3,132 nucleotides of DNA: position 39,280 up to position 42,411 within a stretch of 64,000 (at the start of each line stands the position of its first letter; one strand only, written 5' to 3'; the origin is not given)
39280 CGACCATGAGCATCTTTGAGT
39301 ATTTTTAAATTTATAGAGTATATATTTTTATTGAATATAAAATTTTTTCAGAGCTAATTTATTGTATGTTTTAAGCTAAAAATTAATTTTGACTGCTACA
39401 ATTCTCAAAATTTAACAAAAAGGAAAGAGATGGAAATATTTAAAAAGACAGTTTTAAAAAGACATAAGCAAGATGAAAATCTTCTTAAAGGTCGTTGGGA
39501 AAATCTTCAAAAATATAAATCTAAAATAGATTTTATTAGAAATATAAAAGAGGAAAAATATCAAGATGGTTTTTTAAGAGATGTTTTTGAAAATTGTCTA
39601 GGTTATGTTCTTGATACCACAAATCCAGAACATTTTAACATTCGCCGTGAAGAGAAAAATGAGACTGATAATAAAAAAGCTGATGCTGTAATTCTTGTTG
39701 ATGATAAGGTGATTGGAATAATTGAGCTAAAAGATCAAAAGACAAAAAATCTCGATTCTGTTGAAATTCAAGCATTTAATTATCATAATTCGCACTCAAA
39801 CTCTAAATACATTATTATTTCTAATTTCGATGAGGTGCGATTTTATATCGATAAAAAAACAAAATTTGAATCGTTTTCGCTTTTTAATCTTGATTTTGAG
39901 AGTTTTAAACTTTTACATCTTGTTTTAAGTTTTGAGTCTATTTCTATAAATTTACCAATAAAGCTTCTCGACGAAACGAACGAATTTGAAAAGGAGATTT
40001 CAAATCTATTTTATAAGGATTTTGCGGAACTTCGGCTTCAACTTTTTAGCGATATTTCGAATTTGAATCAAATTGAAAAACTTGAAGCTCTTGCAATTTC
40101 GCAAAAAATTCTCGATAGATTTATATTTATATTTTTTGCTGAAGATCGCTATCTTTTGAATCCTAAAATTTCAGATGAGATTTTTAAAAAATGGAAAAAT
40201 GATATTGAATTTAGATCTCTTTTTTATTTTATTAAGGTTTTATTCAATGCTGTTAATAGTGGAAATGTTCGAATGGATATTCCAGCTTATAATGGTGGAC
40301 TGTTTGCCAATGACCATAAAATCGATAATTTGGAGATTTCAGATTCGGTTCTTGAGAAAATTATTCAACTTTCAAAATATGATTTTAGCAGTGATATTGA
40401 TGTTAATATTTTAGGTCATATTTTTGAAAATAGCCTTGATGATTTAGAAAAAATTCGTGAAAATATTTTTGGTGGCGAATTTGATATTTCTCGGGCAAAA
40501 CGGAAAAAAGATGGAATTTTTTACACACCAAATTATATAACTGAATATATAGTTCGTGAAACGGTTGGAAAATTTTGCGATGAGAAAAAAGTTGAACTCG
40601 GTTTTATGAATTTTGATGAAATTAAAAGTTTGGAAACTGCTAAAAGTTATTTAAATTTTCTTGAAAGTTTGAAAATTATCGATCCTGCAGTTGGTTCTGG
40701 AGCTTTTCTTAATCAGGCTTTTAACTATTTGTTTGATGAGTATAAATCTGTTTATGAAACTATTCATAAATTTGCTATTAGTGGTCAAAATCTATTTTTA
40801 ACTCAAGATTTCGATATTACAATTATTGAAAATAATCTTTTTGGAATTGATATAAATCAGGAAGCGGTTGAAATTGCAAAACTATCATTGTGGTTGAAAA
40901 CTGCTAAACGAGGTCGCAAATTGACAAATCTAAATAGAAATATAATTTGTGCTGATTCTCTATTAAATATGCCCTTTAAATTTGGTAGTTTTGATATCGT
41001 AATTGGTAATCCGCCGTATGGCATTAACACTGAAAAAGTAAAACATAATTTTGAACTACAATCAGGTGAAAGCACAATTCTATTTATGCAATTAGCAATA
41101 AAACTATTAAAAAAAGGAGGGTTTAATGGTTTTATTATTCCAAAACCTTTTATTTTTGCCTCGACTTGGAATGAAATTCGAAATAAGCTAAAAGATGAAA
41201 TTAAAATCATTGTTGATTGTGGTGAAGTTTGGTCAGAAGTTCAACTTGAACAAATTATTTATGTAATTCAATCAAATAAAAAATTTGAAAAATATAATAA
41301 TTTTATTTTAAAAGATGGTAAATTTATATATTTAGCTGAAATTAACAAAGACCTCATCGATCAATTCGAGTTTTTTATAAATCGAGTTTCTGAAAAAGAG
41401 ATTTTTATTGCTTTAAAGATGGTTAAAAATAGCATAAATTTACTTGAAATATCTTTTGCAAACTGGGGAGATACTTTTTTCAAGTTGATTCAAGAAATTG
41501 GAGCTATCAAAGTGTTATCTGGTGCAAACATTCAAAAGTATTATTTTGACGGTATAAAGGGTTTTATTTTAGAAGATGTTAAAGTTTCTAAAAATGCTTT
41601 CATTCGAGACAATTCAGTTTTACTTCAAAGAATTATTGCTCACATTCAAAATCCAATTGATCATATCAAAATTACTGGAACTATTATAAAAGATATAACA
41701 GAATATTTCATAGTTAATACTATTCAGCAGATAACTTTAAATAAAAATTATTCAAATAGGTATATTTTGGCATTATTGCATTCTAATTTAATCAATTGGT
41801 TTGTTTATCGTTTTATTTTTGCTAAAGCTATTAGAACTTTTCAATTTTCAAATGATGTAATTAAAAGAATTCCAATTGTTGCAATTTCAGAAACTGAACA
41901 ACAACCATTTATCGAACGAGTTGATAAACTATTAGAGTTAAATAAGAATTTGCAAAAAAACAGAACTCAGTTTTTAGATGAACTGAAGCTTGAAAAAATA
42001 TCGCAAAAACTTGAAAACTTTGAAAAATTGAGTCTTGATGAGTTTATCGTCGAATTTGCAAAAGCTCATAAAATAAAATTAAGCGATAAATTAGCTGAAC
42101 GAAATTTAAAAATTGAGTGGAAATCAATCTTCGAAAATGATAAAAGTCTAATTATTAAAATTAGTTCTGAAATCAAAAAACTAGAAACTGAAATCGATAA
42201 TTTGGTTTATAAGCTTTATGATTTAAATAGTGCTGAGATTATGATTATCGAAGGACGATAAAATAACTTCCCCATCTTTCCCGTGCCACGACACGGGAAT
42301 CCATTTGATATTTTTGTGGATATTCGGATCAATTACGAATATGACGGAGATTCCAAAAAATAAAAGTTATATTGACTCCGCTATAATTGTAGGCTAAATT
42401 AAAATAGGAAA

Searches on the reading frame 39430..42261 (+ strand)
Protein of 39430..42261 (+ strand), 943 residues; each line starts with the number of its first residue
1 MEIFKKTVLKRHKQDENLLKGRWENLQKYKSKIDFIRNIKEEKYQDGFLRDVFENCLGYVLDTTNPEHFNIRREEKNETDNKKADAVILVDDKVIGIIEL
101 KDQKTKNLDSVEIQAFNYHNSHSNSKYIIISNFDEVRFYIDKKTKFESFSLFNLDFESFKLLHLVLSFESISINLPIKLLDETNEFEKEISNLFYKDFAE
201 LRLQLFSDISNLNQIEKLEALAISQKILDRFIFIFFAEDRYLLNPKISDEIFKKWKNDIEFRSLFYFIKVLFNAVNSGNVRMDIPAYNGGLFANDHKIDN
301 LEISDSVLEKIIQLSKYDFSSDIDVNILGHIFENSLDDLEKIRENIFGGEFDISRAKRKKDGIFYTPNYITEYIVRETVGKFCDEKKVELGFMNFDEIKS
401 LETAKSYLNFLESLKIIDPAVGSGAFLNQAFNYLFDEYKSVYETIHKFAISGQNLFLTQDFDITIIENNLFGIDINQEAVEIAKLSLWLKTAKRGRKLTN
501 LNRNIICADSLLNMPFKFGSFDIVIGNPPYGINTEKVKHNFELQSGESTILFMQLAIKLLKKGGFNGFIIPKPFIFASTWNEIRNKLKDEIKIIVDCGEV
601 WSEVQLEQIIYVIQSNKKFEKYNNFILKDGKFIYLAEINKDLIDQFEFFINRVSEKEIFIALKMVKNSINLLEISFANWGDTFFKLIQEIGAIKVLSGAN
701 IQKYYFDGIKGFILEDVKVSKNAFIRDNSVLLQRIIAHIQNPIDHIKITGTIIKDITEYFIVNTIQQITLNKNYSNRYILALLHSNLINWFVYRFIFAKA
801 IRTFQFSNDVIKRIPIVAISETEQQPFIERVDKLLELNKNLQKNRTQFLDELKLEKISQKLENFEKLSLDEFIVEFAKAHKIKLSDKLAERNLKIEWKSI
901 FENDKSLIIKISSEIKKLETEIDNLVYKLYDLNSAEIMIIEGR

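Call 5: search_protein_families(library=pfam, proteins=[window:39430-42261:+], max_evalue=0.1)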
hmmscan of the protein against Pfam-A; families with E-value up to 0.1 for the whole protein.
window:39430-42261:+ (943 aa): 8 families
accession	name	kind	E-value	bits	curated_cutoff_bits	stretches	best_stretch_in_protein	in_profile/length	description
PF07669.17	Eco57I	-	9.4e-24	84.8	25.3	1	468-597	1-165/171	Eco57I restriction-modification methylase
PF20473.4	MmeI_Mtase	-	5.1e-09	36.1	27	1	405-496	12-91/259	MmeI, DNA-methyltransferase domain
PF01170.24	UPF0020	-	3.3e-06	27.4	22.3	1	415-572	31-168/197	RMKL-like, methyltransferase domain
PF13588.12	HSDR_N_2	-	0.0002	21.8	25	1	74-140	29-95/110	Type I restriction enzyme R protein N terminus (HSDR_N)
PF20465.4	MmeI_hel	-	0.00042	21.5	27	1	228-292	7-75/75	MmeI, helicase spacer domain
PF12950.13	TaqI_C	-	0.0016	19.1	26.5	1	695-816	3-118/118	TaqI-like C-terminal specificity domain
PF20464.3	MmeI_N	-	0.0023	18.7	27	1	40-159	13-132/181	MmeI, N-terminal domain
PF13847.12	Methyltransf_31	-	0.016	15.3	27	1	468-564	29-105/145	Methyltransferase domain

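Call 6: search_protein_families(library=padloc, proteins=[window:39430-42261:+], max_evalue=0.1)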
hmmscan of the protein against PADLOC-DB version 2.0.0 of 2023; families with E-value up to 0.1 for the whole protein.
window:39430-42261:+ (943 aa): 42 families (the best 25 are shown)
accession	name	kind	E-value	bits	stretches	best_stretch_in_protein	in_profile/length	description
PDLC03609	REase_MTase_IIG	-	8.7e-120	399.2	2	34-719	39-754/1066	Type IIG restriction enzyme-methyltransferase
PDLC03629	REase_MTase_IIG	-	8e-40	134.5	2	312-516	332-538/1182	Type IIG restriction enzyme-methyltransferase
PDLC03604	REase_MTase_IIG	-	5.7e-27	92.2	2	26-588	14-616/1011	Type IIG restriction enzyme-methyltransferase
PDLC02643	DrmMI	-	1.5e-25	87.3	1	356-512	550-717/1347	DrmMI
PDLC03612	REase_MTase_IIG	-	2e-23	80.5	5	358-435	444-531/1247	Type IIG restriction enzyme-methyltransferase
PDLC03627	REase_MTase_IIG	-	4.6e-23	78.9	1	217-489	225-480/1136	Type IIG restriction enzyme-methyltransferase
PDLC03598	REase_MTase_IIG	-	1.7e-22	77.2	1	38-499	22-444/912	Type IIG restriction enzyme-methyltransferase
PDLC04134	mad2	-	3.6e-22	76.8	1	76-592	34-418/492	mads_2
PDLC02523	PglX|PglXI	-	4.3e-20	69.1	2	411-509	329-424/1428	PglX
PDLC03021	MTase_I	-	9.9e-20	68.8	1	415-592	187-350/491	Type I methyltransferase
PDLC02521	PglX|PglXI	-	4.1e-19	66.1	2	300-501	186-383/1174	PglX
PDLC02638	DrmMI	-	9.6e-19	65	1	357-513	550-717/935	DrmMI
PDLC03348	MTase_II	-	1.5e-18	64.7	2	415-630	249-467/727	Type II methyltransferase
PDLC02527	PglX|PglXI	-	4.6e-18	62.4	2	412-502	302-401/1332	PglX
PDLC02525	PglX|PglXI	-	1.4e-17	61.6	2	299-500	171-358/607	PglX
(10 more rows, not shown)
